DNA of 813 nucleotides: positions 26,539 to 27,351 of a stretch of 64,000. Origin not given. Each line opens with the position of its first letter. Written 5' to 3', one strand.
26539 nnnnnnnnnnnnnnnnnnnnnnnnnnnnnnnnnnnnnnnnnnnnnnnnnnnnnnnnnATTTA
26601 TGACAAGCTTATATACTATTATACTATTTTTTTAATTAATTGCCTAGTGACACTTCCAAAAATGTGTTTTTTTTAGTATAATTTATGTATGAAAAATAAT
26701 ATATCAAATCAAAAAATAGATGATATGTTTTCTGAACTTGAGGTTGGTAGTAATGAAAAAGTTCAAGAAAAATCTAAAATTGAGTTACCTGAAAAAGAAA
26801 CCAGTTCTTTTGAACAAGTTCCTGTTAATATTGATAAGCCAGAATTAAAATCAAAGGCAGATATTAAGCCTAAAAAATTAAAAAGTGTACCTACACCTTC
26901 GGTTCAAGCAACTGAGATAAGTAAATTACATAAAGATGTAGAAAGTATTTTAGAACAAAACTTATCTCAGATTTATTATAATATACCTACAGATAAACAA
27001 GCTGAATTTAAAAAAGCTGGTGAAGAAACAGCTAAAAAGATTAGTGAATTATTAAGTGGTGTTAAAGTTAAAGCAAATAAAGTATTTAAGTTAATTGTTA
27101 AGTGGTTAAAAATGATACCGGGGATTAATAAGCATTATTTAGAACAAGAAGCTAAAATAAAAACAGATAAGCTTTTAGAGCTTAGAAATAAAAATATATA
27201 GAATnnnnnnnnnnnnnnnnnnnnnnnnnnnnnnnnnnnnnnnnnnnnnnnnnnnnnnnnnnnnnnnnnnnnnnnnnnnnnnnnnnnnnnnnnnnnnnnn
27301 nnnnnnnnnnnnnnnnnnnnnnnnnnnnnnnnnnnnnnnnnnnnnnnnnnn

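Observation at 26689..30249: Orphan TrwB/VirD4-like coupling ATPase with a 400-aa non-canonical N-terminal extension, in a three-gene leaderless operon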

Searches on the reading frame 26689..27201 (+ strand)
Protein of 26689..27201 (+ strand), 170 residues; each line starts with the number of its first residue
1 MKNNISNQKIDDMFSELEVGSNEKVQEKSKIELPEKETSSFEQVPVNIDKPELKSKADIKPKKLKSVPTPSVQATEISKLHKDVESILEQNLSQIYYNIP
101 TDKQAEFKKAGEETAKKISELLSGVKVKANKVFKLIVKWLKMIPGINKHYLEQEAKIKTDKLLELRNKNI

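Call 3: search_protein_families(library=pfam, proteins=[window:26689-27201:+], max_evalue=0.1)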
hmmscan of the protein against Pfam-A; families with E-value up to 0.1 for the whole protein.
window:26689-27201:+ (170 aa): 1 family
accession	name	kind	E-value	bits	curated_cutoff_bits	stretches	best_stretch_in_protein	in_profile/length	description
PF24987.1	HEAT_EF3_N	-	0.014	15.9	32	1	74-129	49-103/169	EF3 N-terminal HEAT repeat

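Call 4: search_protein_families(library=ncbifam, proteins=[window:26689-27201:+], max_evalue=0.1)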
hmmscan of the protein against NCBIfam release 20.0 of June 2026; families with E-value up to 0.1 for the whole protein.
window:26689-27201:+ (170 aa): 0 families

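Call 60: search_solved_structures(query=A3, max_evalue=10)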
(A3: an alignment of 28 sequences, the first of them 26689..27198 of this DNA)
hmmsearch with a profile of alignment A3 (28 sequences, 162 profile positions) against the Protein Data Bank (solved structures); distinct sequences matched with E-value up to 10: 1.
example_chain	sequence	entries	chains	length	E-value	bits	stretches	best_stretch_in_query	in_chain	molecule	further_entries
7vrc_A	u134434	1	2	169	0.65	13.3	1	3-121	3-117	Transcription regulatory protein SNF11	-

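Call 92: search_protein_families(library=padloc, proteins=[window:26689-27201:+], max_evalue=0.01)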
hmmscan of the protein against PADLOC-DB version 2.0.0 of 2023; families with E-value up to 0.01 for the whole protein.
window:26689-27201:+ (170 aa): 0 families

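Call 93: search_protein_families(library=phrogs, proteins=[window:26689-27201:+], max_evalue=0.01)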
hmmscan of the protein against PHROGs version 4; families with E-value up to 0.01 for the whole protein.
window:26689-27201:+ (170 aa): 0 families
